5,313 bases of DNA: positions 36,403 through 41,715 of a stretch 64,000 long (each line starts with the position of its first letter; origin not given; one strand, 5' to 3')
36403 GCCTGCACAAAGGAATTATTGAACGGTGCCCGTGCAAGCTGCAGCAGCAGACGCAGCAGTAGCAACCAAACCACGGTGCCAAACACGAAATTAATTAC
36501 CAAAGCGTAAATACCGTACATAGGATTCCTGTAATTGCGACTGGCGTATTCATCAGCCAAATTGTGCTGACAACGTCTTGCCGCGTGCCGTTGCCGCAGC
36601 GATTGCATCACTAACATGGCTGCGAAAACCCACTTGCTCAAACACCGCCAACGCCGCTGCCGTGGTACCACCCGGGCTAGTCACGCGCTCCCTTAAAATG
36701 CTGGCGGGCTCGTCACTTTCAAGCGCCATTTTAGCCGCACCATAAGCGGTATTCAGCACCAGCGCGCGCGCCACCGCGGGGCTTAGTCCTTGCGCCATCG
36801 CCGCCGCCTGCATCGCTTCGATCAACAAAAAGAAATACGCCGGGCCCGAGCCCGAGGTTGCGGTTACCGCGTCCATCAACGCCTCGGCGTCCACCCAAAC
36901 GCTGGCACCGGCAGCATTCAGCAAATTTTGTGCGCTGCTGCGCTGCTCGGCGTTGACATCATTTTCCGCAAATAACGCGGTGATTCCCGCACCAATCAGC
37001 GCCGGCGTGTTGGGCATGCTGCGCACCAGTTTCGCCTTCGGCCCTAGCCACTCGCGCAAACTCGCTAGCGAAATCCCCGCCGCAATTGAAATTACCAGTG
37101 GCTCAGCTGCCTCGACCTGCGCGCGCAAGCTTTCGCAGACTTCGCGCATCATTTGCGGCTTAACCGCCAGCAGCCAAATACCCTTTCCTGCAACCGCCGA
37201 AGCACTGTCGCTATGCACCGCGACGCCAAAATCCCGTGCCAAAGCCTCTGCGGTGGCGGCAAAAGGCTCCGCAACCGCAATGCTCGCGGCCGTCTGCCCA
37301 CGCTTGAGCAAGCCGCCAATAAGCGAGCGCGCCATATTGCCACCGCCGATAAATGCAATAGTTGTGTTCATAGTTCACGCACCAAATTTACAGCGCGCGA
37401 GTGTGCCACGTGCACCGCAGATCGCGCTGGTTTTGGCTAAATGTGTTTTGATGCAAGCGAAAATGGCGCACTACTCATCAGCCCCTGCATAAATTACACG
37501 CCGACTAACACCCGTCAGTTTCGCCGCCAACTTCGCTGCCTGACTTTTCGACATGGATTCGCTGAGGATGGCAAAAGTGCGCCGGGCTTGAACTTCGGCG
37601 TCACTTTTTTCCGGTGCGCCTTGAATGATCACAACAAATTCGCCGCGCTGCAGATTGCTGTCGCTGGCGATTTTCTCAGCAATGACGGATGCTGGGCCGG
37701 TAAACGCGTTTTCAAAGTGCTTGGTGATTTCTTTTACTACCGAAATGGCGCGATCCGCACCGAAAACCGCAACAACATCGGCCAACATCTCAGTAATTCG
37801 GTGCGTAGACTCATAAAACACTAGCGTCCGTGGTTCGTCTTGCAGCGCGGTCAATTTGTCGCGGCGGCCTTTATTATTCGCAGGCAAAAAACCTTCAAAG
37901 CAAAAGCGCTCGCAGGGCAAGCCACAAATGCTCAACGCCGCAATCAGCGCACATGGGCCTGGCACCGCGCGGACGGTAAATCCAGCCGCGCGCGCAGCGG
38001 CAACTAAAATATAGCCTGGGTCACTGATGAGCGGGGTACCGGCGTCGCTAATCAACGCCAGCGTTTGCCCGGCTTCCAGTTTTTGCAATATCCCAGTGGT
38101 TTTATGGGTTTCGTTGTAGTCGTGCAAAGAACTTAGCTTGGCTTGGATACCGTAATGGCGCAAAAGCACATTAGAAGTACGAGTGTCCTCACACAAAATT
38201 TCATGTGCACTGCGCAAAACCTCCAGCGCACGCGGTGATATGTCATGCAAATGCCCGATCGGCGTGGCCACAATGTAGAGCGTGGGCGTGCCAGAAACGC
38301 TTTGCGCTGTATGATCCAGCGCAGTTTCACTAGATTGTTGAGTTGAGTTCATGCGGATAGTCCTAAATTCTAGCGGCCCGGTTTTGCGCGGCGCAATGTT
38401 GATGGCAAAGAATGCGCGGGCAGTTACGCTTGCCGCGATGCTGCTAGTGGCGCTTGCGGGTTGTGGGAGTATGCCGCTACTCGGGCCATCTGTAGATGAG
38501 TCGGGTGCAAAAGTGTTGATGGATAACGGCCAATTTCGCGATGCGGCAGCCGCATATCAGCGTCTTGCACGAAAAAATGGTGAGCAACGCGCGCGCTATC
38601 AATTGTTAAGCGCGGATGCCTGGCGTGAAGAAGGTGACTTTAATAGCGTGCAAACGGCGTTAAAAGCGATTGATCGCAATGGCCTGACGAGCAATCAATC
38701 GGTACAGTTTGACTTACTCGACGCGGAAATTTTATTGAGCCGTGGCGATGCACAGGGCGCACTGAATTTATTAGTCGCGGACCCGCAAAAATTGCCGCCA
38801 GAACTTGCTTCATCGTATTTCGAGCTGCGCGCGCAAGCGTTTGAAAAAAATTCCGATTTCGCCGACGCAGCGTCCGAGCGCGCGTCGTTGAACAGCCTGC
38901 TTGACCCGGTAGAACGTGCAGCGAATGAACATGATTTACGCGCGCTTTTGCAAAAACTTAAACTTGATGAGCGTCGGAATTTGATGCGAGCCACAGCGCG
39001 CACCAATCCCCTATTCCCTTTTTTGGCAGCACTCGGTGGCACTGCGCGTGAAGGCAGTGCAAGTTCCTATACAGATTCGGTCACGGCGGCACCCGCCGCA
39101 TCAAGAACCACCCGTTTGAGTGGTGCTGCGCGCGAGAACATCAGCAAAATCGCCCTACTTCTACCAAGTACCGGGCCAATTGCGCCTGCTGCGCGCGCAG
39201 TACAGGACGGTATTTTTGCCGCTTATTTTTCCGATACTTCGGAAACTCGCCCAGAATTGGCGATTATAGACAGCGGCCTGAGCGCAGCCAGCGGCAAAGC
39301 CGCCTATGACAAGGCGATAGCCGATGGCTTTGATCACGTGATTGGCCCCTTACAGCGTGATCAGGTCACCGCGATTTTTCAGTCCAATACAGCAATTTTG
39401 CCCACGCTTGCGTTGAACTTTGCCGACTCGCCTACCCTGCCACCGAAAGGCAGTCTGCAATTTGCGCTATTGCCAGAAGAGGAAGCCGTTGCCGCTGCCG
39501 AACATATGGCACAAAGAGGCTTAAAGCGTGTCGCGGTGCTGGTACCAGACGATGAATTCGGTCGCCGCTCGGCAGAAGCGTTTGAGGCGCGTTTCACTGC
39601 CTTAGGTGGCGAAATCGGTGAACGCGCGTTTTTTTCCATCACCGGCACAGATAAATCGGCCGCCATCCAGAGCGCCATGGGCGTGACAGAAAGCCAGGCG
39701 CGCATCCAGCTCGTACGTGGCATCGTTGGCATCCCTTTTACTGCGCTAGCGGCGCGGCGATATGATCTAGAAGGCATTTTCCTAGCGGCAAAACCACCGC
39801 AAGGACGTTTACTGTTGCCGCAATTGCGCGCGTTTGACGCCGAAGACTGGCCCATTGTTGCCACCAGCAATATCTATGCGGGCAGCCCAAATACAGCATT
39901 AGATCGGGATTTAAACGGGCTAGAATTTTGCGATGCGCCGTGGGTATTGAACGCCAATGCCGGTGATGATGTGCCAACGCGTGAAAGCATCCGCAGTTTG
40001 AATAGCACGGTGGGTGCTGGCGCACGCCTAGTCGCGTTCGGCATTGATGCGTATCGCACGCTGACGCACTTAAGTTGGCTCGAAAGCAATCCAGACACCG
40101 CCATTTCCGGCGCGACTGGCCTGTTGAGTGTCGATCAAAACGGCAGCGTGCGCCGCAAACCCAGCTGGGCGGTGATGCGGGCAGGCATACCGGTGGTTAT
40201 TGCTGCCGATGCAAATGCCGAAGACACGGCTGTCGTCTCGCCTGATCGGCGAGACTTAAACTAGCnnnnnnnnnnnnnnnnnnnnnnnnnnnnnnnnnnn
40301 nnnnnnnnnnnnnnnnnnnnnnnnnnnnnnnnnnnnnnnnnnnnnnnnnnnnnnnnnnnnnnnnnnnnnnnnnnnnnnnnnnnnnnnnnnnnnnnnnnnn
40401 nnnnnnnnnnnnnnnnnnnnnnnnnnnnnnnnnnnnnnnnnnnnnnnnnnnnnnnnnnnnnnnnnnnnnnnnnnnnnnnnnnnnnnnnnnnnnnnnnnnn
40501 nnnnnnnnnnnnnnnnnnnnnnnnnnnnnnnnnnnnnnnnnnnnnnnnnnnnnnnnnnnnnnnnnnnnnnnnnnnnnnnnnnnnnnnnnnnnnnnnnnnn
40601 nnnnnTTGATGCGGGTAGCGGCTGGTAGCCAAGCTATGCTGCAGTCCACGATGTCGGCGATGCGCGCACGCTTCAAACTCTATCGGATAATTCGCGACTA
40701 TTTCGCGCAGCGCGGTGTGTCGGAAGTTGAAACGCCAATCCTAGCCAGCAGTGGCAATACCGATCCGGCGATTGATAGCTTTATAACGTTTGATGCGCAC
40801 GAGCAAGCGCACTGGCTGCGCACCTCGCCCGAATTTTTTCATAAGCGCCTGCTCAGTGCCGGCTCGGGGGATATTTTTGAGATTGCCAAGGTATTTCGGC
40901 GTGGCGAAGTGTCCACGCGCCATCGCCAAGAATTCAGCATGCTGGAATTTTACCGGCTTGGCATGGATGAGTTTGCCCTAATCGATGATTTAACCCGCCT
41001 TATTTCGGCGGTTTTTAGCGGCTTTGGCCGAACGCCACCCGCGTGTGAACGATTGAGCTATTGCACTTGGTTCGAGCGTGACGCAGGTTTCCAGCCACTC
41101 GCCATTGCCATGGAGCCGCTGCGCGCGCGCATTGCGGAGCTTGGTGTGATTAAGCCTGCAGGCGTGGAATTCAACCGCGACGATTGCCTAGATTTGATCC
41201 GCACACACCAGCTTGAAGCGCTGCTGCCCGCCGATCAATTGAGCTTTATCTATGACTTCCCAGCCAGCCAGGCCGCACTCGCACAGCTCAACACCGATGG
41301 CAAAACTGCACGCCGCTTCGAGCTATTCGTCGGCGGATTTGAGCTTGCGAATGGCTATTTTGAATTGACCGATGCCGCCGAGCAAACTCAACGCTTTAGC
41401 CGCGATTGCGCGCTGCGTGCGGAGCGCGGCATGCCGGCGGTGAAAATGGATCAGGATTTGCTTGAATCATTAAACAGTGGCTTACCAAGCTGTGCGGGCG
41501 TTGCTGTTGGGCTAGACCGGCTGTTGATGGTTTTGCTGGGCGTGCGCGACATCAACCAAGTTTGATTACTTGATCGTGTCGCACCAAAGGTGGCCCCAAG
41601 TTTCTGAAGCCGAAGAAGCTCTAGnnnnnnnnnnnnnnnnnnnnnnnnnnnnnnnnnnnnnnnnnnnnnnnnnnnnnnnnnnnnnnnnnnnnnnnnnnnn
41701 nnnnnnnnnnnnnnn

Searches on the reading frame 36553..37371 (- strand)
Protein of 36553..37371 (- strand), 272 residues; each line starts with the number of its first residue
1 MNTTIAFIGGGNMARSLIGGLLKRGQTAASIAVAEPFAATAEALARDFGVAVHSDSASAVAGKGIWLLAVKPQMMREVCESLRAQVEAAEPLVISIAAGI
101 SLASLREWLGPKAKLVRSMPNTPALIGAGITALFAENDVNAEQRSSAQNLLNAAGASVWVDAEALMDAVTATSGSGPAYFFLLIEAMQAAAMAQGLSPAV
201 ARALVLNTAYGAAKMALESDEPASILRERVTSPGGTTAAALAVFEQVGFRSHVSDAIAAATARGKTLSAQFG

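Call 44: search_protein_families(library=pfam, max_evalue=0.00001, proteins=[window:36553-37371:-])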
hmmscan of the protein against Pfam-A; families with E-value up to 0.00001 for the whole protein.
window:36553-37371:- (272 aa): 2 families
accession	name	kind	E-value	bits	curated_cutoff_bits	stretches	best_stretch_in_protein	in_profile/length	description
PF14748.11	P5CR_dimer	-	3.9e-35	120.7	25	1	163-266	1-104/105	Pyrroline-5-carboxylate reductase dimerisation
PF03807.23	F420_oxidored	-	5.5e-18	65.8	21.6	1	4-99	1-94/94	NADP oxidoreductase coenzyme F420-dependent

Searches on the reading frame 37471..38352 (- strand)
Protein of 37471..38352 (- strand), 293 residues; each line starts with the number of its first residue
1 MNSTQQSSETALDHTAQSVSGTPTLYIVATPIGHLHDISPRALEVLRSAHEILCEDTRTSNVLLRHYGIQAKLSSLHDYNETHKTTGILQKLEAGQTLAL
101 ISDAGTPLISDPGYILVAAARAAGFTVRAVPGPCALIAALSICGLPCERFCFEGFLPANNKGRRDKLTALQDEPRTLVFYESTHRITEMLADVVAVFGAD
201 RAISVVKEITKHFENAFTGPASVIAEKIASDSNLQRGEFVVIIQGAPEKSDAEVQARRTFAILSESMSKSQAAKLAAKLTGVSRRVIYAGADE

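Call 44: search_protein_families(library=pfam, max_evalue=0.00001, proteins=[window:37471-38352:-])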
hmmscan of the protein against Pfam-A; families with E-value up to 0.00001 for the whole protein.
window:37471-38352:- (293 aa): 2 families
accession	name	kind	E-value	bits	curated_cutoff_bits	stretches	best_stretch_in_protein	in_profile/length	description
PF00590.25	TP_methylase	-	2e-30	106.7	27.8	1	24-222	1-209/212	Tetrapyrrole (Corrin/Porphyrin) Methylases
PF23016.2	RsmI_C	-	2.1e-10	40.7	27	1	252-289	3-40/46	RsmI C-terminal HTH domain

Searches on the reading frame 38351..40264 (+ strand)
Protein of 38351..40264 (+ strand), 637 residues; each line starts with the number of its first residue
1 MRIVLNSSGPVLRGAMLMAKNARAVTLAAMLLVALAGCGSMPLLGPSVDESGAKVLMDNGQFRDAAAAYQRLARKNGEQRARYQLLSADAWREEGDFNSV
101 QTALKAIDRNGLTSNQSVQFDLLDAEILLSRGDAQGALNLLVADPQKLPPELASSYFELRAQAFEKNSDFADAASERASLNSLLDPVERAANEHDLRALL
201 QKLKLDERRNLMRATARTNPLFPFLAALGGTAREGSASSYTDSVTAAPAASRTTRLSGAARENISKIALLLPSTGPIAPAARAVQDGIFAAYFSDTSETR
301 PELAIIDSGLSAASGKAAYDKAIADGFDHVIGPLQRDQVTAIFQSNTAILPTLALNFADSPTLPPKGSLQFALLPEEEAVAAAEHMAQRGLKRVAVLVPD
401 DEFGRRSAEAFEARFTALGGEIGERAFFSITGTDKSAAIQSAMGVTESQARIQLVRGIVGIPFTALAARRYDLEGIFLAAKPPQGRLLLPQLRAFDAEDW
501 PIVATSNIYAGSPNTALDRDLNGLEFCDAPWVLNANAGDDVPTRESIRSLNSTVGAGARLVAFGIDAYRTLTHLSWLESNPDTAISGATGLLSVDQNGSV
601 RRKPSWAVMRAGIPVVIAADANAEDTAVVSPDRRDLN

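Call 6: search_protein_families(library=pfam, proteins=[window:38351-40264:+], max_evalue=0.01)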
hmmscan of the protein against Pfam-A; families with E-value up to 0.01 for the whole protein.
window:38351-40264:+ (637 aa): 4 families
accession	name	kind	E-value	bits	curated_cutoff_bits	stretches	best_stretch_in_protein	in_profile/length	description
PF04348.19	LppC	-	6.7e-80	269.7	28.8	2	258-612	212-563/563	LppC putative lipoprotein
PF13458.12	Peripla_BP_6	-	5.5e-13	49.7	31.7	1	266-506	3-226/343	Periplasmic binding protein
PF13432.12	TPR_16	-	2.2e-05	25.3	32.7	1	53-97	4-47/65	Tetratricopeptide repeat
PF01094.35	ANF_receptor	-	0.00048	19.7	25.4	1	303-452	27-180/353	Receptor family ligand binding region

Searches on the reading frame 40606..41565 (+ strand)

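Call 6: search_protein_families(library=pfam, proteins=[window:40606-41565:+], max_evalue=0.01)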
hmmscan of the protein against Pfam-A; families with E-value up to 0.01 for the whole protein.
window:40606-41565:+ (319 aa): 2 families
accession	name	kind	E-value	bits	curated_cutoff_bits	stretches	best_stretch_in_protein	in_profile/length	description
PF00152.25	tRNA-synt_2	-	9.2e-44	150.2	25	1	14-319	17-301/308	tRNA synthetases class II (D, K and N)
PF01409.25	tRNA-synt_2d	-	8.1e-05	22.7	19.8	0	57-143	66-157/246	tRNA synthetases class II core domain (F)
